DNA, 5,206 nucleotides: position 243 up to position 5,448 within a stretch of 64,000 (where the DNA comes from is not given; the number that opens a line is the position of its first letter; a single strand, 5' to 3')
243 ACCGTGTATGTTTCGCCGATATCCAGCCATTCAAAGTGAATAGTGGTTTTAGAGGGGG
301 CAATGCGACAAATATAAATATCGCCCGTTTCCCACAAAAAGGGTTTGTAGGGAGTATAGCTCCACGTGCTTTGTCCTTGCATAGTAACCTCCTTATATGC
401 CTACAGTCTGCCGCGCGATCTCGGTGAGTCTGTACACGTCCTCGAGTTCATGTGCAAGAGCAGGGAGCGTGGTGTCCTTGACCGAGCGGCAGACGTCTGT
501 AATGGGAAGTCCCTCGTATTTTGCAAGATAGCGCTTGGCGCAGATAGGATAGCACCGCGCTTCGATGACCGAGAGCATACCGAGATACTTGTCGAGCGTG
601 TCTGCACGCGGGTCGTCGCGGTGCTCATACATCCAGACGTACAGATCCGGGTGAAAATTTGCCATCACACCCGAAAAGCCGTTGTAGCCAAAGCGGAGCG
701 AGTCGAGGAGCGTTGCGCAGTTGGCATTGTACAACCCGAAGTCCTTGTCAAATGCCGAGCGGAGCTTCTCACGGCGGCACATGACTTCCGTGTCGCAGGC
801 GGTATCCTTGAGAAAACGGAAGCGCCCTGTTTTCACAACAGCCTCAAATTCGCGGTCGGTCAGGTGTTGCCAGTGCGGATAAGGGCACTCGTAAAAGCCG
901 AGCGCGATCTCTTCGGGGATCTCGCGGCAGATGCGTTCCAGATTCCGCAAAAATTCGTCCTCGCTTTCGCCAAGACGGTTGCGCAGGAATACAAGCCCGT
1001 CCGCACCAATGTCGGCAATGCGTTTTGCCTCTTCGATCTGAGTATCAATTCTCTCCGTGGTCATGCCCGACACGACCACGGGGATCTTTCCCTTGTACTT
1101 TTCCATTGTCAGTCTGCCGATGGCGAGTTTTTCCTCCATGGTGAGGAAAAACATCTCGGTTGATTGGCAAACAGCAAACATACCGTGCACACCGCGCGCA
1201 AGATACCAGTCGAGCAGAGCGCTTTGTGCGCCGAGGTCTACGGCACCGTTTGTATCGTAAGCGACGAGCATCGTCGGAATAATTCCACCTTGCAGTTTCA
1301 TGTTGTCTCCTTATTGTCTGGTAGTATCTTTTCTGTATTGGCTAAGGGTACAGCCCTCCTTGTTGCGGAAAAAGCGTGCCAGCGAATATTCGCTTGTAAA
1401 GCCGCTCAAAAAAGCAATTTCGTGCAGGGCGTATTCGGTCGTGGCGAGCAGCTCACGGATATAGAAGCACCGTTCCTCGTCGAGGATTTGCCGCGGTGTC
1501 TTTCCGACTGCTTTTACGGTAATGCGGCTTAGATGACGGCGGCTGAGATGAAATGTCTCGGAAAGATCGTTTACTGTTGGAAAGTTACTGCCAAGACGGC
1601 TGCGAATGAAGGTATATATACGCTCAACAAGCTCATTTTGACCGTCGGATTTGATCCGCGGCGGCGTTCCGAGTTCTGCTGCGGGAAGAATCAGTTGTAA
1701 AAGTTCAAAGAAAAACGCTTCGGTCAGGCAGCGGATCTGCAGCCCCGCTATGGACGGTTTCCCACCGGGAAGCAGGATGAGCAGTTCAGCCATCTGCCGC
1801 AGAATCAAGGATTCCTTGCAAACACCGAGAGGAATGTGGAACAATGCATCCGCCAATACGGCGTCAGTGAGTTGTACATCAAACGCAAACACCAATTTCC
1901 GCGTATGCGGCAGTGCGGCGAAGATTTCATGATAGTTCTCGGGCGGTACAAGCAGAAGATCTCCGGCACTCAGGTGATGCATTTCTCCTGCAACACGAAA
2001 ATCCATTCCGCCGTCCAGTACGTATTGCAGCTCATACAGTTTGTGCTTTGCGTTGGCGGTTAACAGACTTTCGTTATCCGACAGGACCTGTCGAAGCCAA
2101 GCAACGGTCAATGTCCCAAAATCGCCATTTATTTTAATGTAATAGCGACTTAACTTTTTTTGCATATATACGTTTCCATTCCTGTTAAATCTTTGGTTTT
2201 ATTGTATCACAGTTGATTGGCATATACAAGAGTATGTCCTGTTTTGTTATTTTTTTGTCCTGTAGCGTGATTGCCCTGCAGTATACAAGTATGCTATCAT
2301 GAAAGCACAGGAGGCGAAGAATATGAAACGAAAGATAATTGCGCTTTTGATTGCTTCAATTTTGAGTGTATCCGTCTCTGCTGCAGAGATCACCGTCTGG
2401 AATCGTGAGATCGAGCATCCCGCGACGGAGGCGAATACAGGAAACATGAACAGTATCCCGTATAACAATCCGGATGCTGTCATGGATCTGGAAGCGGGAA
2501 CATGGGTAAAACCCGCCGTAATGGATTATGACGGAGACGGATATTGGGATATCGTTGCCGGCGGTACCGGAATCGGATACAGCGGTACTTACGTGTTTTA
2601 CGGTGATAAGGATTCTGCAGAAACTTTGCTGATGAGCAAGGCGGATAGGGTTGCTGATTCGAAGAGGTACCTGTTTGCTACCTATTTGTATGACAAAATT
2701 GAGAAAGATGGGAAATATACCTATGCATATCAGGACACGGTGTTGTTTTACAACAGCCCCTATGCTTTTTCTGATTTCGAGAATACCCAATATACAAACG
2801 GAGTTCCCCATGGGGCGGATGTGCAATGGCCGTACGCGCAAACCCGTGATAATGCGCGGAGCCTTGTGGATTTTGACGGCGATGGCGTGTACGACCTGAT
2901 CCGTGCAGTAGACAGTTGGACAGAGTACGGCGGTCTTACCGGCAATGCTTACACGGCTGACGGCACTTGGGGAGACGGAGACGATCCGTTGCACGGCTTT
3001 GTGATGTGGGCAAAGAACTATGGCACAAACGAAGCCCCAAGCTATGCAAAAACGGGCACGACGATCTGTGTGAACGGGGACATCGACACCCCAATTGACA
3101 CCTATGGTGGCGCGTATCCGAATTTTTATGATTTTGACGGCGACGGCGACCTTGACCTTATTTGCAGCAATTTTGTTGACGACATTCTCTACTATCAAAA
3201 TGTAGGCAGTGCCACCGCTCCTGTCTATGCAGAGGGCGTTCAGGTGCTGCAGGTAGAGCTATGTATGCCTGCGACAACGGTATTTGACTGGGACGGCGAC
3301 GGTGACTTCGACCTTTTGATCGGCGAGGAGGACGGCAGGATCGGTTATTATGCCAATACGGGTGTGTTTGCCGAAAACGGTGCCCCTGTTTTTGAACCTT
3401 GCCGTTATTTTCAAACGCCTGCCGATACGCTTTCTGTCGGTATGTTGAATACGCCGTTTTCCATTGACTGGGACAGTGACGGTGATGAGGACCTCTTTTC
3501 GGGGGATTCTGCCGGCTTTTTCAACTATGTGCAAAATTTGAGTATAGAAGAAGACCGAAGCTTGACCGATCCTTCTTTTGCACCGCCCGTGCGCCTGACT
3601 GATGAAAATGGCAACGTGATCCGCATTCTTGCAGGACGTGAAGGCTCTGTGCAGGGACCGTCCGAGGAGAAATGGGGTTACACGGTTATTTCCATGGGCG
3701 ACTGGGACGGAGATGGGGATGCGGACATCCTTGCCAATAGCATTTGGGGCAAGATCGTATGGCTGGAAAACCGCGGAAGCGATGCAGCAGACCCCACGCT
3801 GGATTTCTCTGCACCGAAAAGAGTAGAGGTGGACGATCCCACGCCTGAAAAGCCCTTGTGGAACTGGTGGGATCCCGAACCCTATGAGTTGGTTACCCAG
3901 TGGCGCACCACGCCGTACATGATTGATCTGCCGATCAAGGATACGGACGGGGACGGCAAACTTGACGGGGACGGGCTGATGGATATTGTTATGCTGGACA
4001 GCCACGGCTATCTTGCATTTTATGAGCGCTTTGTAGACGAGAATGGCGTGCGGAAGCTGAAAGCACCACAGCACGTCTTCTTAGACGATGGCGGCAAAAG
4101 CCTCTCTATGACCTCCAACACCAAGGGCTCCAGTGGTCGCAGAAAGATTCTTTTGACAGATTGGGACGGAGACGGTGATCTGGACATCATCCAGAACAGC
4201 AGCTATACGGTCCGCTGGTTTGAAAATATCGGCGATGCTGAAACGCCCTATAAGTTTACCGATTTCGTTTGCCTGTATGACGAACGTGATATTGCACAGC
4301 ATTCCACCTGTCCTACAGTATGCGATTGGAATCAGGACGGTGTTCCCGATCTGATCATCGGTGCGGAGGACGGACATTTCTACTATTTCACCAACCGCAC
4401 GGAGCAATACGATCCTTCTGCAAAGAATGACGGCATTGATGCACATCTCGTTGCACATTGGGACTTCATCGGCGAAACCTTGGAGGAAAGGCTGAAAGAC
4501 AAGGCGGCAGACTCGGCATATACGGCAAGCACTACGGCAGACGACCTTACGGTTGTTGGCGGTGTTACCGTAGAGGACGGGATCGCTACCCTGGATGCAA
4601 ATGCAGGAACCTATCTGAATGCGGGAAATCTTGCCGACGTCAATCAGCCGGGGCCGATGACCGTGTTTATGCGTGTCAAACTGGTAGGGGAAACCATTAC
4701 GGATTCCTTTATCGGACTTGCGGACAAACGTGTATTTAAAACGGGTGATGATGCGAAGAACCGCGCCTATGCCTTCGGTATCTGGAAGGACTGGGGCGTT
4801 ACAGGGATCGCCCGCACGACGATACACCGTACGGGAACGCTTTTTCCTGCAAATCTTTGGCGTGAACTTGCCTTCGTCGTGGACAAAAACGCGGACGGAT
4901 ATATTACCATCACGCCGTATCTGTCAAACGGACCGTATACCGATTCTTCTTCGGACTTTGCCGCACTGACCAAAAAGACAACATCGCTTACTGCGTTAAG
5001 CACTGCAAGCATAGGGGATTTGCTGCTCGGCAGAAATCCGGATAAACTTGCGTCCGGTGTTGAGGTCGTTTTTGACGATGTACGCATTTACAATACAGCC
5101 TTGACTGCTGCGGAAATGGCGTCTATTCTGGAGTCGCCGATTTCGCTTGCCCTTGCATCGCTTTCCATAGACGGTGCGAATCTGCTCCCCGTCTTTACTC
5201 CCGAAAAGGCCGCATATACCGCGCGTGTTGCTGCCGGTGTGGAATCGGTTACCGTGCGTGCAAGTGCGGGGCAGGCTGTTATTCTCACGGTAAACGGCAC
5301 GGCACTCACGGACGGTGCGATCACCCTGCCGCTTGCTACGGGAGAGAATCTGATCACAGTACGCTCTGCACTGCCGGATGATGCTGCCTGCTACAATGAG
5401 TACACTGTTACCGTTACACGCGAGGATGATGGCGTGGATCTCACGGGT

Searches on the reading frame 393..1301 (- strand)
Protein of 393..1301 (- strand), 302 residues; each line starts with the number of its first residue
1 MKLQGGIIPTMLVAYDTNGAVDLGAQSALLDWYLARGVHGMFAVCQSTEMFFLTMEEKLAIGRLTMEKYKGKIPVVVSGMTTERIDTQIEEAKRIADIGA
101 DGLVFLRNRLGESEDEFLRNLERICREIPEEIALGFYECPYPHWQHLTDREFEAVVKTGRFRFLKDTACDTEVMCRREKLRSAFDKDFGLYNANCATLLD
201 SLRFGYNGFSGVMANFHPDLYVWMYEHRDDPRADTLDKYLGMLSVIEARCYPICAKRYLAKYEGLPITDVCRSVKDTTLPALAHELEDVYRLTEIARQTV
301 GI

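Call 18: search_protein_families(library=pfam, proteins=[window:393-1301:-])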
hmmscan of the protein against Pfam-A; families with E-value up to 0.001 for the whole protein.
window:393-1301:- (302 aa): 1 family
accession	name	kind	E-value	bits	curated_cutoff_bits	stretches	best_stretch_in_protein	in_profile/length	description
PF00701.28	DHDPS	-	1.5e-20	73.6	22.1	1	5-272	3-268/289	Dihydrodipicolinate synthetase family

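Call 39: search_solved_structures(query=window:393-1301:-, max_evalue=0.00001)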
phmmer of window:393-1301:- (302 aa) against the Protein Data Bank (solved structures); distinct sequences matched with E-value up to 0.00001: 24.
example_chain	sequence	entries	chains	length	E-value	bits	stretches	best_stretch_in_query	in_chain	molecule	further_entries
2rfg_A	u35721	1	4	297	5.8e-10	42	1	11-224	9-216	Dihydrodipicolinate synthase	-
3n2x_A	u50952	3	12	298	1.1e-09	41.1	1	5-223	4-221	Uncharacterized protein yagE | YagE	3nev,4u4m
2v8z_A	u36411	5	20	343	1.5e-09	40.7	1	5-223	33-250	YAGE | Probable 2-keto-3-deoxy-galactonate aldolase YagE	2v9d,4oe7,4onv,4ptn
3eb2_A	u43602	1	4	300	1.7e-09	40.4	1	6-171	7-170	Putative dihydrodipicolinate synthetase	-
6p90_A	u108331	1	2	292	2.2e-09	40.1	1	6-219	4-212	4-hydroxy-tetrahydrodipicolinate synthase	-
3qze_A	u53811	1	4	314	4.2e-09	39.2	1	6-219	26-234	Dihydrodipicolinate synthase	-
5c54_A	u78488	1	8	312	4.5e-09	39.1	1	6-169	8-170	Dihydrodipicolinate synthase/N-acetylneuraminate lyase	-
4i7u_A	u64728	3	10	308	5.2e-09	38.9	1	3-218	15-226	Dihydrodipicolinate synthase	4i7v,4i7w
3noe_A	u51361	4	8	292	5.8e-09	38.7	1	6-219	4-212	Dihydrodipicolinate synthase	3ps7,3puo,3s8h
5c55_A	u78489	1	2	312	1.2e-08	37.7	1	6-168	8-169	Dihydrodipicolinate synthase/N-acetylneuraminate lyase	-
4xky_A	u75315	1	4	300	3.1e-08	36.3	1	5-241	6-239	Dihydrodipicolinate synthase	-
3si9_A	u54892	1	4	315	7.2e-08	35.1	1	6-107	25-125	Dihydrodipicolinate synthase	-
3pud_A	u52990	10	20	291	9.4e-08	34.8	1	4-256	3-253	Dihydrodipicolinate synthase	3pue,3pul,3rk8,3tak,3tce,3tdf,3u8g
4pfm_A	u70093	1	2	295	4.9e-07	32.4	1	6-256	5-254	4-hydroxy-tetrahydrodipicolinate synthase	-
4icn_A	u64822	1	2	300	4.9e-07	32.4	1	6-256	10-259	DIHYDRODIPICOLINATE SYNTHASE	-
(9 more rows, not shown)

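Call 66: search_protein_families(library=ncbifam, proteins=[window:393-1301:-], max_evalue=0.001)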
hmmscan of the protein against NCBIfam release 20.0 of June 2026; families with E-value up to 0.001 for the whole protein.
window:393-1301:- (302 aa): 6 families
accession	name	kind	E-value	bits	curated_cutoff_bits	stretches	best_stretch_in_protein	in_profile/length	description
TIGR00674.1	dapA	equivalog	8.4e-13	47.8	206.15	1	7-269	2-262/286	4-hydroxy-tetrahydrodipicolinate synthase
NF002958.0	PRK03620.1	subfamily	4.6e-12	45.4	278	1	12-238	19-239/307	5-dehydro-4-deoxyglucarate dehydratase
TIGR03249.1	KdgD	equivalog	1.5e-10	40.7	373.95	1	4-127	9-131/299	5-dehydro-4-deoxyglucarate dehydratase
TIGR02313.1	HpaI-NOT-DapA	exception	1.6e-08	33.7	396.7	1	6-219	3-213/294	2,4-dihydroxyhept-2-ene-1,7-dioic acid aldolase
NF003164.0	PRK04147.1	equivalog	1.1e-06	28.1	281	1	6-217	6-212/294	N-acetylneuraminate lyase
TIGR00683.1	nanA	equivalog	1.6e-06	27.7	382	1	6-212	3-204/293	N-acetylneuraminate lyase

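Call 68: find_encoding_contigs(protein=window:393-1301:-, flank=10000, max_places=6)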
Protein window:393-1301:- (302 aa): no gene with exactly this product is on record in the collection.

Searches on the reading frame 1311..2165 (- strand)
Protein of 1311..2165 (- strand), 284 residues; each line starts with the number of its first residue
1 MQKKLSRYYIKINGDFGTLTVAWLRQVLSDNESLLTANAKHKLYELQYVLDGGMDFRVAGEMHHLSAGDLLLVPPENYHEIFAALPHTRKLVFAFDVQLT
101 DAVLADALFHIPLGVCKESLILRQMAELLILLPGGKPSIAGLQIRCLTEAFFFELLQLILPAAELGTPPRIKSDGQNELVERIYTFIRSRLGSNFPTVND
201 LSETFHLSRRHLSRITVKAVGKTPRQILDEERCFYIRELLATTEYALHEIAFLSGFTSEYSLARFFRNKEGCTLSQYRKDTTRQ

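Call 18: search_protein_families(library=pfam, proteins=[window:1311-2165:-])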
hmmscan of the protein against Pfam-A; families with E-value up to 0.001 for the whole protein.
window:1311-2165:- (284 aa): 5 families
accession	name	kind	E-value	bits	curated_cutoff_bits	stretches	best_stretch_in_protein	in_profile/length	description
PF12833.13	HTH_18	-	1.4e-16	61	33.6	1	201-279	1-79/80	Helix-turn-helix domain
PF00165.29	HTH_AraC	-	6.2e-13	49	26.6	2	197-228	10-41/42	Bacterial regulatory helix-turn-helix proteins, AraC family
PF02311.25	AraC_binding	-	1.3e-08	35.1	21.1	1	37-132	17-116/135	AraC-like ligand binding domain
PF07883.17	Cupin_2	-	4.8e-07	29.8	27.2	1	40-81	15-56/70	Cupin domain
PF05899.18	Cupin_3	-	0.00084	19.4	23.5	0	45-77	27-60/74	EutQ-like cupin domain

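Call 66: search_protein_families(library=ncbifam, proteins=[window:1311-2165:-], max_evalue=0.001)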
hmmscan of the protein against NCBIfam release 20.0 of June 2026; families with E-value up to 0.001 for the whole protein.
window:1311-2165:- (284 aa): 13 families
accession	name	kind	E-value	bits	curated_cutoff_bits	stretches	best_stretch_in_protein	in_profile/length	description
NF006902.0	PRK09393.1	equivalog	3.1e-13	49.6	425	1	175-283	217-324/327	transcriptional regulator FtrA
NF047455.1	TF_Staph_AryK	equivalog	9.9e-13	47.2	850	1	41-282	20-260/759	transcriptional regulator AryK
NF007633.0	PRK10296.1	equivalog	8.3e-12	45.2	264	1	208-282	202-276/280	transcriptional regulator ChbR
NF050186.1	TransRegGliRPseudo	equivalog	1.7e-10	40.8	570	1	174-280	231-336/338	AraC family transcriptional regulator GliR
NF049968.1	QhpR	equivalog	3.6e-09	36.2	250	1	173-278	180-284/284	AraC-like transcriptional regulator QhpR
NF007860.0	PRK10572.1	equivalog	8.3e-09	34.7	208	1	169-282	174-286/292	arabinose operon transcriptional regulator AraC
NF049932.1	TranspRegBtr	equivalog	4.5e-07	28.8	900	1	178-281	164-266/531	bacillibactin transport transcriptional regulator Btr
TIGR02297.1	HpaA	equivalog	4.6e-07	29.4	274.65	1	42-279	43-286/287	4-hydroxyphenylacetate catabolism regulatory protein HpaA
NF040475.1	chlor_reg_RclR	equivalog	2e-06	27.4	400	1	197-280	195-278/284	reactive chlorine-specific transcriptional regulator RclR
NF010028.0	PRK13503.1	equivalog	2.4e-06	27.2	288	1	174-278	167-270/278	HTH-type transcriptional activator RhaS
NF007693.0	PRK10371.1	equivalog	0.00019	20.7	253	1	178-281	198-300/309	transcriptional regulator MelR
NF041533.1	trans_reg_TagK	equivalog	0.00041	20.2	270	1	179-280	6-106/178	transcriptional regulator TagK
NF007584.0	PRK10219.1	equivalog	0.0008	19.7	174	0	180-279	7-105/107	superoxide response transcriptional regulator SoxS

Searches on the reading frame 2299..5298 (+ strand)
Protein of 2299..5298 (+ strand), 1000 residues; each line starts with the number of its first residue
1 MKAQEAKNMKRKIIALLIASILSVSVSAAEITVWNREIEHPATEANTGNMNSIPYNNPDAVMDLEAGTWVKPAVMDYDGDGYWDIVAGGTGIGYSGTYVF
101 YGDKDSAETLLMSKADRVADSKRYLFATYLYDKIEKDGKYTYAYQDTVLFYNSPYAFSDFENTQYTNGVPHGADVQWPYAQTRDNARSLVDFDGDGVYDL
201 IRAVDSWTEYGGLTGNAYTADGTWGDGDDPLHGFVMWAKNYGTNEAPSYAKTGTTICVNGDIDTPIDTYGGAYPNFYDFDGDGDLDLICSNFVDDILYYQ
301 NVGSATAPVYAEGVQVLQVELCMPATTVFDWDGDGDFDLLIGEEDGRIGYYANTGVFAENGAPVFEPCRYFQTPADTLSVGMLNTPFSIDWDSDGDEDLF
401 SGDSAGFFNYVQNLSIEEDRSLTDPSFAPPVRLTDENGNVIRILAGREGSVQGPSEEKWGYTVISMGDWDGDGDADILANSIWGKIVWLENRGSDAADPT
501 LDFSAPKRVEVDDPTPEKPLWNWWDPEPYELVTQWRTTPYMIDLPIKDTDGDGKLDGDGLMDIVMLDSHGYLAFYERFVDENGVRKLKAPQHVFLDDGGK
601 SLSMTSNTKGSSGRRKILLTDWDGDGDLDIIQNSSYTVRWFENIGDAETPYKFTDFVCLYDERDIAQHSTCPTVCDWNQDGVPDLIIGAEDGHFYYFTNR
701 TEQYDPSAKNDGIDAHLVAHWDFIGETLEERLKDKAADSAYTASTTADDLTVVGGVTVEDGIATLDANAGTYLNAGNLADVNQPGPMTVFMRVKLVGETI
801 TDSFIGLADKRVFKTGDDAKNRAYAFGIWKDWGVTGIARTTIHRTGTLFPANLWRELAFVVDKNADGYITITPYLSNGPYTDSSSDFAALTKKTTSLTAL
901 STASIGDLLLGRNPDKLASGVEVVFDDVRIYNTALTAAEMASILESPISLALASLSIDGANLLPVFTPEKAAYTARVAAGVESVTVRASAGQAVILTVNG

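Call 65: search_solved_structures(query=window:2299-5298:+, max_evalue=0.001)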
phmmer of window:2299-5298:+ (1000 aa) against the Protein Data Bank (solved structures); distinct sequences matched with E-value up to 0.001: 0.
